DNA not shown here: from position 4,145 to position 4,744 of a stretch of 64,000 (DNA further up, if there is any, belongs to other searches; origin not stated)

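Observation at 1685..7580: Remodelled ligase-associated DNA damage response (LADDR) operon with an embedded XRE-HTH regulator and DUF308 membrane protein, and no PdeM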

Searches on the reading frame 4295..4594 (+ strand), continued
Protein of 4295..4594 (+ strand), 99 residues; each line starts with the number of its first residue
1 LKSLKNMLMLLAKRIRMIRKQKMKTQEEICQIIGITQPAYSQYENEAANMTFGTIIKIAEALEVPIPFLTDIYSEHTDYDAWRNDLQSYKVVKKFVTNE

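Call 55: find_encoding_contigs(protein=P0082, flank=6000, max_places=4)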
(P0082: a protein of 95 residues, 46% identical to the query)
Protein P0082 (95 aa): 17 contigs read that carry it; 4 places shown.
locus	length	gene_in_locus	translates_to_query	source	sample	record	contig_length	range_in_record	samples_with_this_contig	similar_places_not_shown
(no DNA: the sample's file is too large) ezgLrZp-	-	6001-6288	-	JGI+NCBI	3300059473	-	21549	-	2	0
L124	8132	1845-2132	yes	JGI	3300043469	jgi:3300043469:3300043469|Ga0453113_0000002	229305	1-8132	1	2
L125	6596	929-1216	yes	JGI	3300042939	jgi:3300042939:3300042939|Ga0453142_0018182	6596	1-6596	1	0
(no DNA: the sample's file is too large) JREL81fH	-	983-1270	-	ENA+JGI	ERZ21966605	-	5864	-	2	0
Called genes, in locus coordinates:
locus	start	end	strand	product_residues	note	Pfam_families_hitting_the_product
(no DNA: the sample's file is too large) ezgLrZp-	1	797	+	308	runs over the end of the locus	PF28533:DUF8429, PF28532:DUF8428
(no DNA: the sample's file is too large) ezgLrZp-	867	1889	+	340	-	PF03462:PCRF, PF00472:RF-1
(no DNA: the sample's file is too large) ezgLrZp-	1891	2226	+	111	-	PF01588:tRNA_bind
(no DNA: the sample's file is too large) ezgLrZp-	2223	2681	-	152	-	PF04313:HSDR_N (weak), PF13588:HSDR_N_2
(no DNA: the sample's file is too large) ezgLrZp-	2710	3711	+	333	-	PF06144:DNA_pol3_delta, PF21694:DNA_pol3_delta_C (weak)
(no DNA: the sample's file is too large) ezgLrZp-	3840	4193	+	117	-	PF01541:GIY-YIG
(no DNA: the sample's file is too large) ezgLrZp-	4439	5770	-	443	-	PF03190:Thioredox_DsbH (weak), PF13899:Thioredoxin_7, PF13098:Thioredoxin_2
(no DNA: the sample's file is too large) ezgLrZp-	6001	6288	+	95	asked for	PF12844:HTH_19, PF01381:HTH_3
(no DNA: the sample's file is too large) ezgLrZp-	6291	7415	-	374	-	PF00487:FA_desaturase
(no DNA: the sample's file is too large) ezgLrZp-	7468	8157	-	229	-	PF02224:Cytidylate_kin, PF13189:Cytidylate_kin2, PF13238:AAA_18 (weak), PF13207:AAA_17 (faint)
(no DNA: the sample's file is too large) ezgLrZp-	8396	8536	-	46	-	?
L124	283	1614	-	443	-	PF03190:Thioredox_DsbH (weak), PF13899:Thioredoxin_7, PF13098:Thioredoxin_2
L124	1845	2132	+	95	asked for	PF12844:HTH_19, PF01381:HTH_3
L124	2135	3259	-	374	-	PF00487:FA_desaturase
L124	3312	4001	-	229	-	PF02224:Cytidylate_kin, PF13189:Cytidylate_kin2, PF13238:AAA_18 (weak), PF13207:AAA_17 (faint)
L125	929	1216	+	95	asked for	PF12844:HTH_19, PF01381:HTH_3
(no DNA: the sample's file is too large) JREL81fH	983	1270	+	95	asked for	PF12844:HTH_19, PF01381:HTH_3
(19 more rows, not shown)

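Call 69: predict_structure(alignment_id=A3)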
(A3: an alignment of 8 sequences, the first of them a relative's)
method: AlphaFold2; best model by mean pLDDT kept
length: 91 residues; sequences in the alignment: 8
mean_pLDDT: 83.2   pTM: 0.72
mean pLDDT of the five models: 83.2, 80.7, 79.2, 78.7, 77.2
residues with pLDDT >= 90: 39; 70-90: 33; 50-70: 18; < 50: 1
segments of 3 or more residues with pLDDT < 50: none
pLDDT, mean of each block of 10 residues (from residue 1): 86 92 84 67 83 95 92 90 64 49
secondary structure, 60 per line:
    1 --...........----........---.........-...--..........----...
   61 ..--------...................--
elements in order: H3-13 H18-25 H29-37 H44-53 H58-62 H71-89
